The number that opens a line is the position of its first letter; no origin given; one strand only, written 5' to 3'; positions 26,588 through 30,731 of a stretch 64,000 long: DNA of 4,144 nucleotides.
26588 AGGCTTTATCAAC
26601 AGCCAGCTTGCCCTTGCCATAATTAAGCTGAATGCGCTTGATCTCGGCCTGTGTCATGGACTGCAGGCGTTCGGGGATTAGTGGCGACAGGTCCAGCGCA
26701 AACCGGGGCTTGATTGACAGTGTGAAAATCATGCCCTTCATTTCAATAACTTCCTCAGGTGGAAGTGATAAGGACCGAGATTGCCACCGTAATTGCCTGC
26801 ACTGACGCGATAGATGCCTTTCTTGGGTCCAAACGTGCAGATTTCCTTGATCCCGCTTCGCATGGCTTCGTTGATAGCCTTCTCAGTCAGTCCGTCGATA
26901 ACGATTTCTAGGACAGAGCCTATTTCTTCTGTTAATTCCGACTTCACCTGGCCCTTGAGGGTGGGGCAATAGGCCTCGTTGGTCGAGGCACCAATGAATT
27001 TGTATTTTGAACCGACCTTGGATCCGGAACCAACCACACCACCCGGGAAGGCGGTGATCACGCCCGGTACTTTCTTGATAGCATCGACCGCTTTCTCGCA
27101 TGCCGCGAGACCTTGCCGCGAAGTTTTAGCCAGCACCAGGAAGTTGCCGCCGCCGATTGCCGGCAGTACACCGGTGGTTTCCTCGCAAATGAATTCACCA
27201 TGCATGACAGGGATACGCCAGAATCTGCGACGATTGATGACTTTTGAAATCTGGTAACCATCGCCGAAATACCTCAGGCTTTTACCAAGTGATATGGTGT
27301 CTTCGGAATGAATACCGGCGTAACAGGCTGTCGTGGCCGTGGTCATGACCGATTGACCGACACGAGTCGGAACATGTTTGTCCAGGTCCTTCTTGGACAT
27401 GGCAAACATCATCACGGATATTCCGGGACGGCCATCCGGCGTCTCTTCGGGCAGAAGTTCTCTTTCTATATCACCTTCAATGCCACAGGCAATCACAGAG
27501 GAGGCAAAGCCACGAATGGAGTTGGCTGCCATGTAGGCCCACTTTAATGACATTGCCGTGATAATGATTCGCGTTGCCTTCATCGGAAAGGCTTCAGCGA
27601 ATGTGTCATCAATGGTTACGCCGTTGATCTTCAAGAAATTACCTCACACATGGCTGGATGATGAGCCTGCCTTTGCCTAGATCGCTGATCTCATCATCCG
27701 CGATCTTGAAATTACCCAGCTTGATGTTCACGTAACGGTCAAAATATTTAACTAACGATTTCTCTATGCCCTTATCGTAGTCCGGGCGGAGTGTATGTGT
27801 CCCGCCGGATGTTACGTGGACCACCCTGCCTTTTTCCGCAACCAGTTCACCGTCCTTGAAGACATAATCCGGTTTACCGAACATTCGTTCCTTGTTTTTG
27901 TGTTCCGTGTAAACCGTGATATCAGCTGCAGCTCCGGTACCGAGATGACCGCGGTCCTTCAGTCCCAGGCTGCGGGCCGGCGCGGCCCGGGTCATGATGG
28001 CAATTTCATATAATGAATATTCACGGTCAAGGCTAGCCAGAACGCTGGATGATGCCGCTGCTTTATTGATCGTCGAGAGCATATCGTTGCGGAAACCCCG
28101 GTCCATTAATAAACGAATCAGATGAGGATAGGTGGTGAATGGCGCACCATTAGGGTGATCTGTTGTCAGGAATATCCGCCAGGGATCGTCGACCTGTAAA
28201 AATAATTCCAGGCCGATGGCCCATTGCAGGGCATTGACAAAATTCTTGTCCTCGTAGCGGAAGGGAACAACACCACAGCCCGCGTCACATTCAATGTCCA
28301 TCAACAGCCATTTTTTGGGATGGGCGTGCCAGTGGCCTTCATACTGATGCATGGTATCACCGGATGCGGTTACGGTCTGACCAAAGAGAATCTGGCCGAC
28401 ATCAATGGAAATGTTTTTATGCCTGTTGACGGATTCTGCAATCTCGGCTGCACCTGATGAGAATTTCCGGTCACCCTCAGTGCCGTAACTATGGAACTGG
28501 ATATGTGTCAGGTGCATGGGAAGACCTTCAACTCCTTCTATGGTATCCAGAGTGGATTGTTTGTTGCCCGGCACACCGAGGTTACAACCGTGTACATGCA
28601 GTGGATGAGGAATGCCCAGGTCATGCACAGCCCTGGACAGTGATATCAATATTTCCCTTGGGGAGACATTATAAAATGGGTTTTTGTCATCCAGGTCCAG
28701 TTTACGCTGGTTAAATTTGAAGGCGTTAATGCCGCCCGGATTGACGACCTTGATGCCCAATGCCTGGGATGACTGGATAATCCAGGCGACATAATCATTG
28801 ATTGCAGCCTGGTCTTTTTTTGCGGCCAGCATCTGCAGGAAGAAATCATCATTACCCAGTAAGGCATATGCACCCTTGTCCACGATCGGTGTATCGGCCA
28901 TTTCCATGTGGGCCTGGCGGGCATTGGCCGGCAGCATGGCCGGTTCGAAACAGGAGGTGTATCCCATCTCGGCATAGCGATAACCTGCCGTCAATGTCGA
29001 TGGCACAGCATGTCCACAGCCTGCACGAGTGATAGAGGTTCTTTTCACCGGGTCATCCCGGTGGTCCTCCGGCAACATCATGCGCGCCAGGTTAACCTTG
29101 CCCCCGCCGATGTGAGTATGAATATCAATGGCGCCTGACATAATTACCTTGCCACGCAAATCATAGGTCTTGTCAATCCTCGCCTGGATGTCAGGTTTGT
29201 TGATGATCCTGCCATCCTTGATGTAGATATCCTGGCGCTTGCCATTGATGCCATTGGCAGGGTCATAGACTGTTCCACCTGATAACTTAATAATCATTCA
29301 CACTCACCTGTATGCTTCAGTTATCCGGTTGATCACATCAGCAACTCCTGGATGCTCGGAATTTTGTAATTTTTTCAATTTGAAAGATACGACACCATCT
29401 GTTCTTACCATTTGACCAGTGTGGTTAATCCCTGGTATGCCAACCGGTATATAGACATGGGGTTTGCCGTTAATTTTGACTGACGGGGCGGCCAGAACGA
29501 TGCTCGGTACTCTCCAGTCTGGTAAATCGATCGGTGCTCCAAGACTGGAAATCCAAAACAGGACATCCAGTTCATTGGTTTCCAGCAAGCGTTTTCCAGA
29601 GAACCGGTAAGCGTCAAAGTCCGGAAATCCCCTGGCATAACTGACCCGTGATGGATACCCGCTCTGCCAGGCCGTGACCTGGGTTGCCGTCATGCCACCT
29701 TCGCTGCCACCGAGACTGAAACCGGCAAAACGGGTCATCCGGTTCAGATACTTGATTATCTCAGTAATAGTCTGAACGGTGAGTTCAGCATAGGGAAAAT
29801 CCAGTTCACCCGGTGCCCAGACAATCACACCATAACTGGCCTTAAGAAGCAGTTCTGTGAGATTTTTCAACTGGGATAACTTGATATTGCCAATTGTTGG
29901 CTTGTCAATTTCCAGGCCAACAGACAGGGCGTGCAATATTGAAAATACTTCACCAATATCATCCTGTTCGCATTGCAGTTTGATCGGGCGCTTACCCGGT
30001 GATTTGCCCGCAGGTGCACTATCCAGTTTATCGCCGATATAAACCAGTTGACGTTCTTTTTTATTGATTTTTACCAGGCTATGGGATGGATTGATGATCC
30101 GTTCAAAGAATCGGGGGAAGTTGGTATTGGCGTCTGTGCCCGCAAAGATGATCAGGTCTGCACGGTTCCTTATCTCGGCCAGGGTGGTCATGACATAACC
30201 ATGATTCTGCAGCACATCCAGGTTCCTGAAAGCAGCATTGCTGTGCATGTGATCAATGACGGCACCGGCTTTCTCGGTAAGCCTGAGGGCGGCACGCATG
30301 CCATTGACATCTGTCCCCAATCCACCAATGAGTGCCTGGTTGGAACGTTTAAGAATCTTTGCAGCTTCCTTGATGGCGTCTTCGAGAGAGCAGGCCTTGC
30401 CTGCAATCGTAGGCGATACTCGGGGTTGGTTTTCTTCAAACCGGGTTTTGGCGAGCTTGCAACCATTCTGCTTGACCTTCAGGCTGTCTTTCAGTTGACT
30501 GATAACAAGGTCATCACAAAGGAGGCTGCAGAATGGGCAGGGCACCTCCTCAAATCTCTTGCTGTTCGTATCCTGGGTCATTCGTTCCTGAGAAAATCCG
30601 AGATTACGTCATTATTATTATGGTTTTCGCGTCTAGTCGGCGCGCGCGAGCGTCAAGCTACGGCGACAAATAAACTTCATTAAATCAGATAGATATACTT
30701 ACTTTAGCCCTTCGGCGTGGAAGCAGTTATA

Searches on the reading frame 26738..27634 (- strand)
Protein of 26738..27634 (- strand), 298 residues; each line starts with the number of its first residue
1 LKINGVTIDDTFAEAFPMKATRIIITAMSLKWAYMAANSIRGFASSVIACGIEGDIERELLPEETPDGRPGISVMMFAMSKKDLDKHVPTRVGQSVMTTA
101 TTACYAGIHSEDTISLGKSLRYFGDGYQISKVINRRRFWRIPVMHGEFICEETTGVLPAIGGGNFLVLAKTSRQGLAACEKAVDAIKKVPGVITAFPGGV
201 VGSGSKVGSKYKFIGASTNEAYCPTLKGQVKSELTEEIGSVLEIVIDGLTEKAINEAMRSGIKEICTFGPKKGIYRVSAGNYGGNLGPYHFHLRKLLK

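Call 82: search_solved_structures(query=window:26738-27634:-, max_evalue=1e-10)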
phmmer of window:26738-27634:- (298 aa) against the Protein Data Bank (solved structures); distinct sequences matched with E-value up to 1e-10: 4.
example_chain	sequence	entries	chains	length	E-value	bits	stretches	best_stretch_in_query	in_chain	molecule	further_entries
6s6y_D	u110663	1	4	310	1.9e-93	316.2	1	3-297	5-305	Formylmethanofuran--tetrahydromethanopterin formyltransferase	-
1ftr_A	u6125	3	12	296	7.5e-83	281.4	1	1-296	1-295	FORMYLMETHANOFURAN:TETRAHYDROMETHANOPTERIN FORMYLTRANSFERASE | Formylmethanofuran--tetrahydromethanopterin formyltransferase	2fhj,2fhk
1m5s_A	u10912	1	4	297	5.9e-81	275.2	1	1-296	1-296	Formylmethanofuran--tetrahydromethanopterin formyltransferase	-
1m5h_A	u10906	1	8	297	6.5e-80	271.8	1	1-296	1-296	Formylmethanofuran--tetrahydromethanopterin formyltransferase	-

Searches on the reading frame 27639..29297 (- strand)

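Call 4: search_protein_families(library=pfam, proteins=[window:27639-29297:-])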
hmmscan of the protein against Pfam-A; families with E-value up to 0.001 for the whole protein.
window:27639-29297:- (552 aa): 2 families
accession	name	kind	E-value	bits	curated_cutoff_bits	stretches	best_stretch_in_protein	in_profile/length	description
PF07969.17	Amidohydro_3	-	9.6e-47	160.9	29.7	1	44-486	2-471/472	Amidohydrolase family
PF01979.26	Amidohydro_1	-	2.7e-05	24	25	0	374-486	244-345/345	Amidohydrolase family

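Call 5: search_protein_families(library=ncbifam, proteins=[window:27639-29297:-])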
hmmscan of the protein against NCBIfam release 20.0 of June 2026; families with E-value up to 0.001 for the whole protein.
window:27639-29297:- (552 aa): 34 families (the best 25 are shown)
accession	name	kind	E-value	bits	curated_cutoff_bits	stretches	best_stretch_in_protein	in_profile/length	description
TIGR03121.1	one_C_dehyd_A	equivalog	3e-234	778.4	392.75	1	3-538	2-553/556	formylmethanofuran dehydrogenase subunit A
NF042911.1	FMH_DH_FwdA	exception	2.7e-152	508.1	950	1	6-536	5-557/569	tungsten-dependent formylmethanofuran dehydrogenase subunit FwdA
NF006689.0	PRK09237.1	equivalog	6.9e-15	54.5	371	1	5-63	7-66/383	amidohydrolase/deacetylase family metallohydrolase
NF004839.0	PRK06189.1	equivalog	9.1e-09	34.4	631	1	422-497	348-425/451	allantoinase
NF005791.0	PRK07627.1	equivalog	5.9e-08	32.1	442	1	1-62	1-63/425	dihydroorotase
TIGR02318.1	phosphono_phnM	equivalog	7.8e-08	31.6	390.55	1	421-469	314-362/376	phosphonate metabolism protein PhnM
TIGR03583.1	EF_0837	hypoth_equivalog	1.4e-07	30.9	432.15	0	16-63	10-59/365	amidohydrolase/deacetylase family metallohydrolase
NF005759.0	PRK07583.1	equivalog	4.3e-07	28.9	403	0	21-68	40-89/438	cytosine deaminase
TIGR03178.1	allantoinase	equivalog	5.3e-07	28.8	357.85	0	20-63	16-60/441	allantoinase AllB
NF006560.0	PRK09061.1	subfamily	6.9e-07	27.9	340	1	5-62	30-86/517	amidohydrolase family protein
NF011984.0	PRK15446.1-5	equivalog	3.6e-06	26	260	0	424-465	320-361/379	alpha-D-ribose 1-methylphosphonate 5-triphosphate diphosphatase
NF011990.0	PRK15446.2-6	subfamily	3.8e-06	25.9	233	0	414-487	312-383/390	alpha-D-ribose 1-methylphosphonate 5-triphosphate diphosphatase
NF011989.0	PRK15446.2-5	equivalog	3.8e-06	25.9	565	0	426-467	321-362/385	alpha-D-ribose 1-methylphosphonate 5-triphosphate diphosphatase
NF009060.0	PRK12394.1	equivalog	8.5e-06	24.8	442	1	5-63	7-65/381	metallo-dependent hydrolase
NF002668.0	PRK02382.1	equivalog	9.9e-06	24.5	452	0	18-63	10-57/436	dihydroorotase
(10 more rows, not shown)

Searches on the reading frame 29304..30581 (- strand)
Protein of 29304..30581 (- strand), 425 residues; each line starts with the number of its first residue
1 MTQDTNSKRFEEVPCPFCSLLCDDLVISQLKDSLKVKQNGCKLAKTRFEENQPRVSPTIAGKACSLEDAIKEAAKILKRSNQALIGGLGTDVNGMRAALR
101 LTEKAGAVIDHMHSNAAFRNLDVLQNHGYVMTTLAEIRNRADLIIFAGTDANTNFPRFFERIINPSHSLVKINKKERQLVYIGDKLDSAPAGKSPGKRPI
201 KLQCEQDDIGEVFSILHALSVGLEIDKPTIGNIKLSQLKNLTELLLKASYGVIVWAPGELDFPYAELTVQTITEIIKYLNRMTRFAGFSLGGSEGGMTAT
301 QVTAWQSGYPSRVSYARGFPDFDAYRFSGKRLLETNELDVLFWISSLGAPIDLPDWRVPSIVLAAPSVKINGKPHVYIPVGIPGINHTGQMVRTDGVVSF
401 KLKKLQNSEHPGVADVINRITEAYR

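Call 4: search_protein_families(library=pfam, proteins=[window:29304-30581:-])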
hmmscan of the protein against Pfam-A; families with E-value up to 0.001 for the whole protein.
window:29304-30581:- (425 aa): 0 families

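Call 5: search_protein_families(library=ncbifam, proteins=[window:29304-30581:-])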
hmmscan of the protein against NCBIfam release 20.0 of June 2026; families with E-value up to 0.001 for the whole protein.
window:29304-30581:- (425 aa): 2 families
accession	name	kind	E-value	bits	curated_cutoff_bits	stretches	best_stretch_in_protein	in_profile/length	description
TIGR03129.1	one_C_dehyd_B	equivalog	4.5e-89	298.9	327.8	1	13-423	2-420/421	formylmethanofuran dehydrogenase subunit B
TIGR01973.1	NuoG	equivalog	2.6e-05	23.2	470.05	1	63-294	284-490/606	NADH-quinone oxidoreductase subunit NuoG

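Call 26: search_solved_structures(query=window:29304-30581:-, show_alignments=3, max_evalue=0.001)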
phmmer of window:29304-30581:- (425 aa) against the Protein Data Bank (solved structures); distinct sequences matched with E-value up to 0.001: 6.
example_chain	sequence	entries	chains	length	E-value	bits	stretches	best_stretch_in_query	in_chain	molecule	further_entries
5t5i_B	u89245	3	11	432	2.5e-33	118.7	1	11-423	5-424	Tungsten formylmethanofuran dehydrogenase subunit B | Tungsten formylmethanofuran dehydrogenase subunit fwdB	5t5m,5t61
9sfi_Q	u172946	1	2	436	1.1e-29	106.8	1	10-406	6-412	Molybdopterin oxidoreductase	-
6s6y_B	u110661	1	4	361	2.6e-29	105.5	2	240-393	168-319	Tungsten-containing formylmethanofuran dehydrogenase, subunit B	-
8rja_B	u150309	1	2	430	5.4e-28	101.2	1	12-424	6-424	Formylmethanofuran dehydrogenase subunit B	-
9sw6_J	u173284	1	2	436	1e-27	100.2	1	10-396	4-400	formylmethanofuran dehydrogenase subunit B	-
7bkb_H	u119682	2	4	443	8.8e-19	70.8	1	9-404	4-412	Formylmethanofuran dehydrogenase, subunit B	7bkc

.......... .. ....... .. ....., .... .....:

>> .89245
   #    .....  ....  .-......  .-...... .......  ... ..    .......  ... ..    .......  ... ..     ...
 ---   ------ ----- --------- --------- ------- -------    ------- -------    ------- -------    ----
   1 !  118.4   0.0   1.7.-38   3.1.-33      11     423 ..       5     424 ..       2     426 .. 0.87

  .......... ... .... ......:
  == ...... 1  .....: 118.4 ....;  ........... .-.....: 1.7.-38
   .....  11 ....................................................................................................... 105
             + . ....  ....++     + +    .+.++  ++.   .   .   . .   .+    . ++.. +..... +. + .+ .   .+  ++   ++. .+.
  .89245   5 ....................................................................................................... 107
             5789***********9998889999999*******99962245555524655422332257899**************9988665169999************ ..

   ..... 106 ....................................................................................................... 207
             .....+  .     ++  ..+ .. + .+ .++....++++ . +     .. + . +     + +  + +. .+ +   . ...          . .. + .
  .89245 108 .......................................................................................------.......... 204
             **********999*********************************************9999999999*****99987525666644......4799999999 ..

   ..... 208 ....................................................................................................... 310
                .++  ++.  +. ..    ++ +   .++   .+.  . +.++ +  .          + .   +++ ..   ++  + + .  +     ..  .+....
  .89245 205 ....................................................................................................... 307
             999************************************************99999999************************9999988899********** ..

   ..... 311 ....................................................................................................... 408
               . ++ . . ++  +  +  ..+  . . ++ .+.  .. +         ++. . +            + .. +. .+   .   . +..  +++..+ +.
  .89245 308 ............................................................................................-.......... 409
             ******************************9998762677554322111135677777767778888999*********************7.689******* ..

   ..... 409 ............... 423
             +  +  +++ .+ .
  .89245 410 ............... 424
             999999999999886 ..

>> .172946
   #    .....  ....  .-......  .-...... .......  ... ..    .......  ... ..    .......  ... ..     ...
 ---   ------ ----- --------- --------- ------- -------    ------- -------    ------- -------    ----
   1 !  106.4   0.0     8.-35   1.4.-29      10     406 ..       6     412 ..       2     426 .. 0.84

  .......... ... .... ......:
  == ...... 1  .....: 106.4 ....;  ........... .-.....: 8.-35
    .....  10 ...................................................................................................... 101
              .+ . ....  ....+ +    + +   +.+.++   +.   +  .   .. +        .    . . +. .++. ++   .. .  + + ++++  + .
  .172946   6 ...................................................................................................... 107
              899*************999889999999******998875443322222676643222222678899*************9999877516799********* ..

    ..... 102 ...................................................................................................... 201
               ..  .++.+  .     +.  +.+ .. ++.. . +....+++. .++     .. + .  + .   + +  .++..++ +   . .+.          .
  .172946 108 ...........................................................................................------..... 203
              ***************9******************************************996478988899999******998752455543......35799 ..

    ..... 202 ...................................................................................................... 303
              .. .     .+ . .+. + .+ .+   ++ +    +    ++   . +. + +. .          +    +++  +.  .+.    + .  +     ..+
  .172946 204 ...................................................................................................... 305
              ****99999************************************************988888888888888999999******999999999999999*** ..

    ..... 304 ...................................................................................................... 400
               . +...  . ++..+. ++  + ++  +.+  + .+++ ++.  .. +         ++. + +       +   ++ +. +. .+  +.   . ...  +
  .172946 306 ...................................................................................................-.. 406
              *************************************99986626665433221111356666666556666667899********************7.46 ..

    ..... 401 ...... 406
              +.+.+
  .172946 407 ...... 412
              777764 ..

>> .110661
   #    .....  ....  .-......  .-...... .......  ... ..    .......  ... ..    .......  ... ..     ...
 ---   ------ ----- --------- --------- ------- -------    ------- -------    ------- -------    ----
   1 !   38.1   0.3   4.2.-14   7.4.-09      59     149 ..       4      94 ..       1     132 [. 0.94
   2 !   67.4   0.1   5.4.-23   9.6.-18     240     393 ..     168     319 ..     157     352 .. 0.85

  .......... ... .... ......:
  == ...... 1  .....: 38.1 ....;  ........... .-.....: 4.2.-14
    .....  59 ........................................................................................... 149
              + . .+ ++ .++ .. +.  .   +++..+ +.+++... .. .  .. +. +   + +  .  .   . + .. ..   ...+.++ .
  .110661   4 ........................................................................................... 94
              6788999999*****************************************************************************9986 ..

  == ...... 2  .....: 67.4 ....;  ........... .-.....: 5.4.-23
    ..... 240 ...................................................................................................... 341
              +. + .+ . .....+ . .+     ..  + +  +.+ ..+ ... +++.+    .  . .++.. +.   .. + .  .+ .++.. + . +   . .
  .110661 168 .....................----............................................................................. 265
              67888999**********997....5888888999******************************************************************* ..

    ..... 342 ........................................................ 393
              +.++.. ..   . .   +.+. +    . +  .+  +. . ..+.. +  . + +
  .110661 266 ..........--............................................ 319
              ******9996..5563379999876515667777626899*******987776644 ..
